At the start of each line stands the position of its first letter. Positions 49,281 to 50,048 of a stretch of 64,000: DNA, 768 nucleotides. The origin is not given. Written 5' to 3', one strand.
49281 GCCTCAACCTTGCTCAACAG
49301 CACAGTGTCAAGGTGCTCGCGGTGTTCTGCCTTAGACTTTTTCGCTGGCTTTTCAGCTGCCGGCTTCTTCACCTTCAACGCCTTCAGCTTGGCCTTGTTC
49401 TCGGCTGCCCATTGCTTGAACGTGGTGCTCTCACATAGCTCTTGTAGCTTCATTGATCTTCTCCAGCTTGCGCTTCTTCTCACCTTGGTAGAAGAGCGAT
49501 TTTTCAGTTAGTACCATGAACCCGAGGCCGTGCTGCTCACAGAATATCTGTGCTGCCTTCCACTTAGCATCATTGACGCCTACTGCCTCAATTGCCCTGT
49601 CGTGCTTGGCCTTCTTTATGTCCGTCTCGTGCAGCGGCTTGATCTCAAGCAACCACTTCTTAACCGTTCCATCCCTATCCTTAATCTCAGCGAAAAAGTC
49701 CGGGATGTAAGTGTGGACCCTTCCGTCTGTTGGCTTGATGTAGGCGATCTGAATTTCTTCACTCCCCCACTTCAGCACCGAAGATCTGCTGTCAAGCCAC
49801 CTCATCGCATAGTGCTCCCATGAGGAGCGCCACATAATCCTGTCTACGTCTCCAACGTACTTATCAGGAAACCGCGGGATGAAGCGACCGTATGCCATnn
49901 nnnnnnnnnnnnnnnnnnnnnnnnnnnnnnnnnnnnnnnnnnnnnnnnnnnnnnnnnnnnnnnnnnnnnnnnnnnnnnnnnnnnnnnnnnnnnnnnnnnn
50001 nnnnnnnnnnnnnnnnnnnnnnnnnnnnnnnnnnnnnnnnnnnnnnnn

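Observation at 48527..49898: Two paralogous T7-endonuclease-I-like PD-(D/E)xK nucleases in the late (packaging/structural) operon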

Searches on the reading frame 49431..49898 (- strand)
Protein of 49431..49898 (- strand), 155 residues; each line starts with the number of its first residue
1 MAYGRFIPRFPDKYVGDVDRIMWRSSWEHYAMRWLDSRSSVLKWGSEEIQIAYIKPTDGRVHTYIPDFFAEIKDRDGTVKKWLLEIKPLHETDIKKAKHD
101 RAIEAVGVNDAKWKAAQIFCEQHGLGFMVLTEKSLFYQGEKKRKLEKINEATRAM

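Call 4: search_protein_families(library=pfam, proteins=[window:49431-49898:-], max_evalue=1)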
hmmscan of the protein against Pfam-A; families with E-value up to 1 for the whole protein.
window:49431-49898:- (155 aa): 1 family
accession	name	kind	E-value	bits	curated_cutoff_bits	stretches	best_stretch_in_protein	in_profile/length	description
PF08722.17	Tn7_TnsA-like_N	-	8.2e-18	65.2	26.5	1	39-132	2-85/85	TnsA-like endonuclease N terminal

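Call 5: search_protein_families(library=phrogs, proteins=[window:49431-49898:-], max_evalue=0.01)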
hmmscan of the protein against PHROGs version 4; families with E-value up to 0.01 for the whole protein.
window:49431-49898:- (155 aa): 5 families
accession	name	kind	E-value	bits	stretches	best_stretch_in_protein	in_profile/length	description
phrog_218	-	connector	6e-45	153.9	1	3-140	5-146/148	head closure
phrog_14892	-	connector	4.2e-18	66.9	1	32-140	1-115/117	head closure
phrog_15427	-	DNA, RNA and nucleotide metabolism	7e-06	26.8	1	23-143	164-261/270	endonuclease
phrog_945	-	DNA, RNA and nucleotide metabolism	0.00015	22.5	1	21-97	12-74/145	endonuclease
phrog_15137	-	DNA, RNA and nucleotide metabolism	0.0048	17.5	1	19-70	125-177/236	endonuclease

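Call 7: search_solved_structures(query=window:49431-49898:-, max_evalue=10, show_alignments=2)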
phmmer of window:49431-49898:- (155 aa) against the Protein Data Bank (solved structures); distinct sequences matched with E-value up to 10: 4.
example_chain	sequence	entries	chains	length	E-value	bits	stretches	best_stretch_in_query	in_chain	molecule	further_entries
1m0d_A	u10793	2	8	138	0.32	14.2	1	24-127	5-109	Endodeoxyribonuclease I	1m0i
2pfj_A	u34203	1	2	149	0.36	14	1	23-91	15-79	Endodeoxyribonuclease 1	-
1fzr_A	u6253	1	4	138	0.39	13.9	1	24-87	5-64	ENDONUCLEASE I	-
6num_A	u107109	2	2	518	0.53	13.5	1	25-86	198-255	Beta-fructofuranosidase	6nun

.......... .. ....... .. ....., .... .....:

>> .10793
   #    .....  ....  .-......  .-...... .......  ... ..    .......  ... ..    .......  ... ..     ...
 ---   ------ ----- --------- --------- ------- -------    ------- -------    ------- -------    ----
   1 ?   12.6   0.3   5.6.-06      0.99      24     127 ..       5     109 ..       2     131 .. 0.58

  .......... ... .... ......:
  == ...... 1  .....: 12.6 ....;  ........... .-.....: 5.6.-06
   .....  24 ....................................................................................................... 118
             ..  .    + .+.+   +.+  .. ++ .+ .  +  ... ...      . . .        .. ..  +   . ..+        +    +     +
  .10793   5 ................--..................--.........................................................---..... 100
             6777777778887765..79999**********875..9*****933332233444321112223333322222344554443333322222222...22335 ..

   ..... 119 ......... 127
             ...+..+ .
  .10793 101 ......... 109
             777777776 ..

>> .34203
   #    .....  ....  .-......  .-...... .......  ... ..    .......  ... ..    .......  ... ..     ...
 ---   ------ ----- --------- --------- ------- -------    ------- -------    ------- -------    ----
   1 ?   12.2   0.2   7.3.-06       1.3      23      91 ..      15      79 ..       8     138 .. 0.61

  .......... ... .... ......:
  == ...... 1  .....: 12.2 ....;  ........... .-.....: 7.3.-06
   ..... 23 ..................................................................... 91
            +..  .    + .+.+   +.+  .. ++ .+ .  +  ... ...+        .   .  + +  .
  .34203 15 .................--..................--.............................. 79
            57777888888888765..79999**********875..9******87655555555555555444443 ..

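Call 8: search_protein_families(library=ncbifam, proteins=[window:49431-49898:-], max_evalue=1)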
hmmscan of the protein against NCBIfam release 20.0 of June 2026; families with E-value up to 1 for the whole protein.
window:49431-49898:- (155 aa): 2 families
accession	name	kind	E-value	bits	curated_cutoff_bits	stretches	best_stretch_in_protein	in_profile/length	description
NF046055.1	restr_BPTD_3080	equivalog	1.7e-07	29.6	800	1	18-107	853-943/970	BPTD_3080 family restriction endonuclease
NF033179.1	TnsA_like_Actin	subfamily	0.021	14.3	110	1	21-107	40-124/212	TnsA-like heteromeric transposase endonuclease subunit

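Call 12: search_dna_similar(query=window:49431-49898:-, collection=phages, mode=protein, max_rows=40, max_evalue=0.001)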
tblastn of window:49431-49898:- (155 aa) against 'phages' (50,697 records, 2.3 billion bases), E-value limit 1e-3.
Records with a match: 2576; places in all: 2578; records where one place covers at least 80% of the query: 2514.
Best place of each record, by identity: <60% 2576.
By first word of the organism name: Escherichia 668; Synechococcus 378; Klebsiella 331; Salmonella 203; Vibrio 133; Shigella 90; Aeromonas 80; Acinetobacter 71; Cyanophage 61; Enterobacter 59; and 58 more.
By host as written in the record: - 463; Escherichia coli 281; Klebsiella pneumoniae 115; Synechococcus 107; Synechococcus sp. 38; Escherichia coli O157:H7 38; Salmonella enterica 30; Synechococcus sp. WH7803 28; and 571 more.
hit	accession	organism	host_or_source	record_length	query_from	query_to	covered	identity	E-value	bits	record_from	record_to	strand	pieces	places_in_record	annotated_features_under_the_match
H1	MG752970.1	Ralstonia phage RsoM2USA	Ralstonia solanacearum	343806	2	136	87%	49.6%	2e-38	143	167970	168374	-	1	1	hypothetical protein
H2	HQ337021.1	Prochlorococcus phage P-SSM3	Prochlorococcus marinus NATL2A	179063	4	135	85%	48.2%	8e-33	127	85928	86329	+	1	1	hypothetical protein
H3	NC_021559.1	Prochlorococcus phage P-SSM3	Prochlorococcus marinus NATL2A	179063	4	135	85%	48.2%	8e-33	127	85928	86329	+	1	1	hypothetical protein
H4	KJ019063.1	Synechococcus phage S-MbCM6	-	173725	4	135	85%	47.8%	4e-32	125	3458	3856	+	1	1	head completion protein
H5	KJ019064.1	Synechococcus phage S-MbCM6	-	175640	4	135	85%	47.8%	4e-32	125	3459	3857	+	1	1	head completion protein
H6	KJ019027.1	Synechococcus phage S-MbCM6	-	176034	4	135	85%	47.8%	4e-32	125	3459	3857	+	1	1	head completion protein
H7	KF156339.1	Synechococcus phage S-MbCM25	Synechococcus sp. WH7803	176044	4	135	85%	47.8%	4e-32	125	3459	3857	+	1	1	head completion protein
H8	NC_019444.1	Synechococcus phage S-MbCM6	-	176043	4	135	85%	47.8%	4e-32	125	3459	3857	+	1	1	head closure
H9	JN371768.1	Synechococcus phage S-MbCM6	-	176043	4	135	85%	47.8%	4e-32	125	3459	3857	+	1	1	gp4 head completion protein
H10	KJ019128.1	Synechococcus phage S-MbCM6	-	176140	4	135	85%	47.8%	4e-32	125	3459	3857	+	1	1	head completion protein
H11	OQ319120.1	Synechococcus phage S-BM1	Synechococcus sp. WH 7803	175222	4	147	93%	43.5%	2e-30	120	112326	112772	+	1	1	head completion protein | hypothetical protein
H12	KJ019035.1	Synechococcus phage ACG-2014d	-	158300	4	135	85%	47.1%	4e-33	128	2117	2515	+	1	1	head completion protein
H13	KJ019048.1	Synechococcus phage ACG-2014d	-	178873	4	135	85%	47.1%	4e-33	128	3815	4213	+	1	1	head completion protein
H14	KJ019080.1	Synechococcus phage ACG-2014d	-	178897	4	135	85%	47.1%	4e-33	128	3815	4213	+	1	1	head completion protein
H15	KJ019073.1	Synechococcus phage ACG-2014d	-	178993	4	135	85%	47.1%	4e-33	128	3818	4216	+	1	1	head completion protein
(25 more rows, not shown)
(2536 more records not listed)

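Call 23: find_homologous_proteins(query=window:49431-49898:-, max_evalue=1e-10)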
Query window:49431-49898:- (155 aa): 15 proteins with E <= 1e-10 among 33 candidates.
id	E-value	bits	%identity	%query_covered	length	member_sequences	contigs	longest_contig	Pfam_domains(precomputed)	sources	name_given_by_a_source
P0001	1.0e-101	355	100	100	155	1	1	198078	PF08722.18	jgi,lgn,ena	-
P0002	2.0e-75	270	79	94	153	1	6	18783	PF08722.18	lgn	-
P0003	3.1e-70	253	75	94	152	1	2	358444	PF08722.18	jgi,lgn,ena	-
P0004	4.7e-62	227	67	92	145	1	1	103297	PF08722.18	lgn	-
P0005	1.4e-60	222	67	92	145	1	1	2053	PF08722.18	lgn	-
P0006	1.8e-59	218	65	95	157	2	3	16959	PF08722.18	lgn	-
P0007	1.1e-53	199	60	90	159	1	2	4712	PF08722.18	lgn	-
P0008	7.3e-50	187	55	100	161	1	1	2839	PF08722.18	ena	-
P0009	2.4e-49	185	61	93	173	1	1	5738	PF08722.18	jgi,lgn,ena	-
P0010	1.8e-43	166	50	96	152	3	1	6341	PF08722.18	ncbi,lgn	-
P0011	1.2e-42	164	55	86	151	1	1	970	PF08722.18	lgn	-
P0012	7.5e-39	151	53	86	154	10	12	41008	PF08722.18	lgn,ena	-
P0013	8.4e-39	151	52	96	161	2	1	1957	PF08722.18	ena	-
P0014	4.3e-35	139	47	86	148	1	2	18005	PF08722.18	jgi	-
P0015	3.8e-14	71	39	73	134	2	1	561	PF08722.18,PF05367.18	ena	-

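Call 24: find_encoding_contigs(protein=P0003, flank=6000, max_places=2)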
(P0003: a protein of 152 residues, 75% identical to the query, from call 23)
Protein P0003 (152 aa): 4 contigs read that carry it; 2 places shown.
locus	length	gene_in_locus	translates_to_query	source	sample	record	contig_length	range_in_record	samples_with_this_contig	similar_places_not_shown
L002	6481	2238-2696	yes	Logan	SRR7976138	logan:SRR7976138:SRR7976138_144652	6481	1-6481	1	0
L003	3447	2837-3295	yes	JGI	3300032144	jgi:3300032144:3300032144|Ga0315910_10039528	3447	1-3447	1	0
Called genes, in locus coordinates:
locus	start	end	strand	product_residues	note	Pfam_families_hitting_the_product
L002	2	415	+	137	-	?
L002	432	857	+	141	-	-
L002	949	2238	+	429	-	-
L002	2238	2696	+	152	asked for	PF08722:Tn7_TnsA-like_N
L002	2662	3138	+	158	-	PF08722:Tn7_TnsA-like_N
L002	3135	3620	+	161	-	-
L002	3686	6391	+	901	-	-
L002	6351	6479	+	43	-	?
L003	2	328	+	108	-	?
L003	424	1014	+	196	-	-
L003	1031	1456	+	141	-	-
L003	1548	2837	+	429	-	-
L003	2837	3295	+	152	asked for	PF08722:Tn7_TnsA-like_N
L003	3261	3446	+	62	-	?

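Call 25: find_encoding_contigs(protein=P0004, flank=6000, max_places=2)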
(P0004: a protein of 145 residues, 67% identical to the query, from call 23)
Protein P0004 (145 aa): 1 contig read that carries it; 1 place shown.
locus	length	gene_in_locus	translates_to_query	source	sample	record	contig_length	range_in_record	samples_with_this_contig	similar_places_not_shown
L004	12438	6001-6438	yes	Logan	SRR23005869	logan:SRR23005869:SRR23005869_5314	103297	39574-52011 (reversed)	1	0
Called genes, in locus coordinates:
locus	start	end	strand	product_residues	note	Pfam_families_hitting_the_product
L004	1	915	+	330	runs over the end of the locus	-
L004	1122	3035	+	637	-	PF04984:Phage_sheath_1 (faint), PF17482:Phage_sheath_1C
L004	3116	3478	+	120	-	PF19174:DUF5856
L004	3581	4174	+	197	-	-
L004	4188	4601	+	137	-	-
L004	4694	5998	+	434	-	-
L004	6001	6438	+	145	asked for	PF08722:Tn7_TnsA-like_N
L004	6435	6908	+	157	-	PF08722:Tn7_TnsA-like_N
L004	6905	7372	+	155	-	-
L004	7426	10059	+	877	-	PF00684:DnaJ_CXXCXGXG, PF27659:CHP02642 (faint)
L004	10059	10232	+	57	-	-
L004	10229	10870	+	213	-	-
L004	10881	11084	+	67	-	-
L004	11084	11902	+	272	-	-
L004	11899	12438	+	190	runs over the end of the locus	-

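Call 26: find_encoding_contigs(protein=P0002, flank=6000, max_places=2)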
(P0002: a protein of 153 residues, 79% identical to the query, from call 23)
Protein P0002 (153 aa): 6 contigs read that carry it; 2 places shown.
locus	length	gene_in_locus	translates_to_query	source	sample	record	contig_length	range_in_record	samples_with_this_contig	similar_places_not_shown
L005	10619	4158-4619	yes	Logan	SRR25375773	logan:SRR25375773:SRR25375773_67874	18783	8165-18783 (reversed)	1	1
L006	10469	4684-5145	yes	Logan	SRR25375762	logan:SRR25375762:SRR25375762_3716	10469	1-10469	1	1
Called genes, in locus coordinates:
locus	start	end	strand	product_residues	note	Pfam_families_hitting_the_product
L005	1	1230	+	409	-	?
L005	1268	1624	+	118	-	PF19174:DUF5856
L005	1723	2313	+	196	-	-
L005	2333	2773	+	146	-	-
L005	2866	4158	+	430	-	-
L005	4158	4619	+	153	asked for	PF08722:Tn7_TnsA-like_N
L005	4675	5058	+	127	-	PF08722:Tn7_TnsA-like_N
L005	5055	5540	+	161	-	-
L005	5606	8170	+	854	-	-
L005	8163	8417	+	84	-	-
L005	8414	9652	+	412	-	-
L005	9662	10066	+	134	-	-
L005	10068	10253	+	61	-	-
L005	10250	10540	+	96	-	-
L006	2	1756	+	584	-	?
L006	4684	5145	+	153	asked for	PF08722:Tn7_TnsA-like_N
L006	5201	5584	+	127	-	PF08722:Tn7_TnsA-like_N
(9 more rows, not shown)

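Call 27: get_annotated_region(hit=H1, flank=5000)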
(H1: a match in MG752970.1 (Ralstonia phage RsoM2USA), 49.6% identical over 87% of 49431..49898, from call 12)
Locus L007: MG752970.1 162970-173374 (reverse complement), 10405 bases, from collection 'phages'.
description: Ralstonia phage RsoM2USA, complete genome.
organism: Ralstonia phage RsoM2USA (NCBI taxid 2070027)
taxonomy: Viruses; Duplodnaviria; Heunggongvirae; Uroviricota; Caudoviricetes
host: Ralstonia solanacearum; source: soil; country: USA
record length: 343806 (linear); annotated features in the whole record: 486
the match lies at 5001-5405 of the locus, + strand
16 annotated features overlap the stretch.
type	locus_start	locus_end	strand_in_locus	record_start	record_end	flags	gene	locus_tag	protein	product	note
CDS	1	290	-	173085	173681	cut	-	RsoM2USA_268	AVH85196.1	hypothetical protein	-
CDS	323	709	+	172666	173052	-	-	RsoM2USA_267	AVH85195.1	hypothetical protein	-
CDS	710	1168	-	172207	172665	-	-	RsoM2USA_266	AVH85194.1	hypothetical protein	-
CDS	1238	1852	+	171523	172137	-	-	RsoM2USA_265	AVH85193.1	hypothetical protein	-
CDS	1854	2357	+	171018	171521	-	-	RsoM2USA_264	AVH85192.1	hypothetical protein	-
CDS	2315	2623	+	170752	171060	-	-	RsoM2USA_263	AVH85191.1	hypothetical protein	-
CDS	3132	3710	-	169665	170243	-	-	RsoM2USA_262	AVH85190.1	hypothetical protein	-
CDS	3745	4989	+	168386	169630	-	-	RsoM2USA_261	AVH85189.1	hypothetical protein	-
CDS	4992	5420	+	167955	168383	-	-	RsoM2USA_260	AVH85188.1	hypothetical protein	-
CDS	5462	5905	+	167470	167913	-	-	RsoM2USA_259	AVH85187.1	hypothetical protein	-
CDS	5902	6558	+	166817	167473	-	-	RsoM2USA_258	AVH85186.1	hypothetical protein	-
CDS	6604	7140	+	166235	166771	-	-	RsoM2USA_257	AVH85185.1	hypothetical protein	-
CDS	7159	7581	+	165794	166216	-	-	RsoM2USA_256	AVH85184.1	hypothetical protein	-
CDS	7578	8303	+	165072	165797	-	-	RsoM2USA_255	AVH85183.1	hypothetical protein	-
CDS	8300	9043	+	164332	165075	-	-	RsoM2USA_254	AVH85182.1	hypothetical protein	-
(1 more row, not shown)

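Call 35: find_related_loci(query=A2, collection=viral_contigs, flank=4000)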
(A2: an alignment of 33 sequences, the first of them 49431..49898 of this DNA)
Query A2 (155 aa) in viral_contigs; peptide patterns used: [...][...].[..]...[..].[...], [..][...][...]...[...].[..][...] (x = any residue, [..] = any of these).
600 stretches matched a pattern (row limit reached: there are more); 593 encode a relative of the query (tblastn E <= 1e-3); the best 80 are kept; 80 distinct loci.
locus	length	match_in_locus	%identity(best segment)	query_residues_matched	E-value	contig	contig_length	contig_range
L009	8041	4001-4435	53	2-146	9e-53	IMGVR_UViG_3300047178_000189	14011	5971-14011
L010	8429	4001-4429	52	4-146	3e-47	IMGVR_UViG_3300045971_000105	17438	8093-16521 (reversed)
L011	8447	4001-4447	51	1-148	2e-46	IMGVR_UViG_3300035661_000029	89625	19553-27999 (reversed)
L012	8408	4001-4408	51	1-136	2e-44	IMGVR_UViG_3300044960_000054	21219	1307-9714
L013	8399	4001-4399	46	4-136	3e-42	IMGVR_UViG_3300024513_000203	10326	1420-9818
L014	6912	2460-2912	46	4-147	5e-41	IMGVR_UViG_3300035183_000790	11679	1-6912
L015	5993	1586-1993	47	1-136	1e-40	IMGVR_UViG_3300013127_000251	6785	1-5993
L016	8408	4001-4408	48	1-136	9e-41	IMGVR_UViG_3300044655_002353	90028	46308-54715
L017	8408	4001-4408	48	1-136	9e-41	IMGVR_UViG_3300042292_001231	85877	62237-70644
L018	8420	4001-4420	45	4-143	6e-39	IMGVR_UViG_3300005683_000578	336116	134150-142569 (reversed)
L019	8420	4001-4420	47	4-142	7e-39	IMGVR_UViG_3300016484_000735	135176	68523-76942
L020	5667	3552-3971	46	4-143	2e-38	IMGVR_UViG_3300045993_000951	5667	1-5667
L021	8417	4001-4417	43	4-136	2e-38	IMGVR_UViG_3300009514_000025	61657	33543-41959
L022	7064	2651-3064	49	4-135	6e-38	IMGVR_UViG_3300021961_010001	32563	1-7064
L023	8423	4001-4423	45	1-135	6e-38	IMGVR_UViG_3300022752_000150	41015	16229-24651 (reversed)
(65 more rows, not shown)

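Call 41: predict_structure(alignment_id=A3)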
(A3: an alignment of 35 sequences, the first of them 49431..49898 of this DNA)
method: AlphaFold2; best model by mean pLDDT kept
length: 155 residues; sequences in the alignment: 35
mean_pLDDT: 92.1   pTM: 0.80
mean pLDDT of the five models: 92.1, 91.6, 91.2, 91.0, 91.0
residues with pLDDT >= 90: 114; 70-90: 36; 50-70: 5; < 50: 0
segments of 3 or more residues with pLDDT < 50: none
pLDDT, mean of each block of 10 residues (from residue 1): 91 97 94 97 93 98 98 96 94 88 93 98 97 84 77 65
secondary structure, 60 per line:
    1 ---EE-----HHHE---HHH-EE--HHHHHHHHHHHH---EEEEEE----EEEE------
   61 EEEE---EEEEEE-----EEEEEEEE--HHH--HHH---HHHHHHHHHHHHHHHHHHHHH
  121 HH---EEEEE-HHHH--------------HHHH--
elements in order: H26-37 E41-46 E51-54 E61-64 E68-73 E79-86 H100-122 E126-130 H132-135 H150-153

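Call 68: fold_search(model_id=the predicted structure, library=pdb)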
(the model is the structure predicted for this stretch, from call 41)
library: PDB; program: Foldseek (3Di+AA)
matches with E <= 10: 867; with E <= 0.001: 4
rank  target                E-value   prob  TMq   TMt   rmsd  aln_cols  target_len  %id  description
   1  1t0f_A                2.1e-04  1.00  0.47  0.30   6.3       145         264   17  Crystal Structure of the TnsA/TnsC(504-555) complex (released 2004-11-09)
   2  1f1z_A                3.8e-04  1.00  0.45  0.29  11.9       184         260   15  TNSA, a catalytic component of the TN7 transposition system (released 2000-06-28)
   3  1t0f_B                8.4e-04  1.00  0.46  0.29   4.8       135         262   17  Crystal Structure of the TnsA/TnsC(504-555) complex (released 2004-11-09)
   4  9bw1_M                8.4e-04  1.00  0.43  0.10   9.5       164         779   15  TnsABCD-DNA transpososome (released 2024-10-16)
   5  8efm_B                3.7e-02  0.18  0.18  0.17   9.5       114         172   14  Structure of coral STING receptor from Stylophora pistillata in complex with 2',3'-cGAMP (released 2023-07-05)
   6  5klp_B                7.2e-02  0.33  0.24  0.14   9.6       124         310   10  Crystal structure of HopZ1a in complex with IP6 (released 2016-08-10)
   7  8a4c_C                1.1e-01  0.51  0.21  0.17   9.3        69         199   12  Structure of human Rep15:Rab3B complex. (released 2022-08-10)
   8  5ld2_B                1.2e-01  0.35  0.26  0.05   7.5       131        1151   10  Cryo-EM structure of RecBCD+DNA complex revealing activated nuclease domain (released 2016-10-05)
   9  5gkj_B                1.2e-01  0.12  0.20  0.16  14.3       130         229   13  Structure of EndoMS in apo form (released 2016-11-02)
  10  6z1p_BJ               1.3e-01  0.54  0.27  0.04   7.1        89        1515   12  Structure of the mitochondrial ribosome from Tetrahymena thermophila (released 2020-06-24)
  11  3qph_A                1.7e-01  0.33  0.11  0.05  10.9        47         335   15  The three-dimensional structure of TrmB, a global transcriptional regulator of the hyperthermophilic archaeon Pyrococc (released 2012-05-30)
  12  3a5l_S                1.8e-01  0.20  0.19  0.22   7.3        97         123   12  Crystal Structure of a Dictyostelium P109A Mg2+-Actin in Complex with Human Gelsolin Segment 1 (released 2010-10-27)
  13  8viz_G                1.8e-01  0.20  0.23  0.08   7.1       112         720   12  Structure of full-length gelsolin bound to the barbed end of F-actin (released 2024-10-16)
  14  4kee                  1.9e-01  0.20  0.23  0.26   6.4       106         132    7  Crystal Structure of Cofilin Mutant (cof1-158p) (released 2013-05-15)
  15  4ic1_D                2.1e-01  0.20  0.22  0.18   8.0        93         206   17  Crystal structure of SSO0001 (released 2013-01-16)
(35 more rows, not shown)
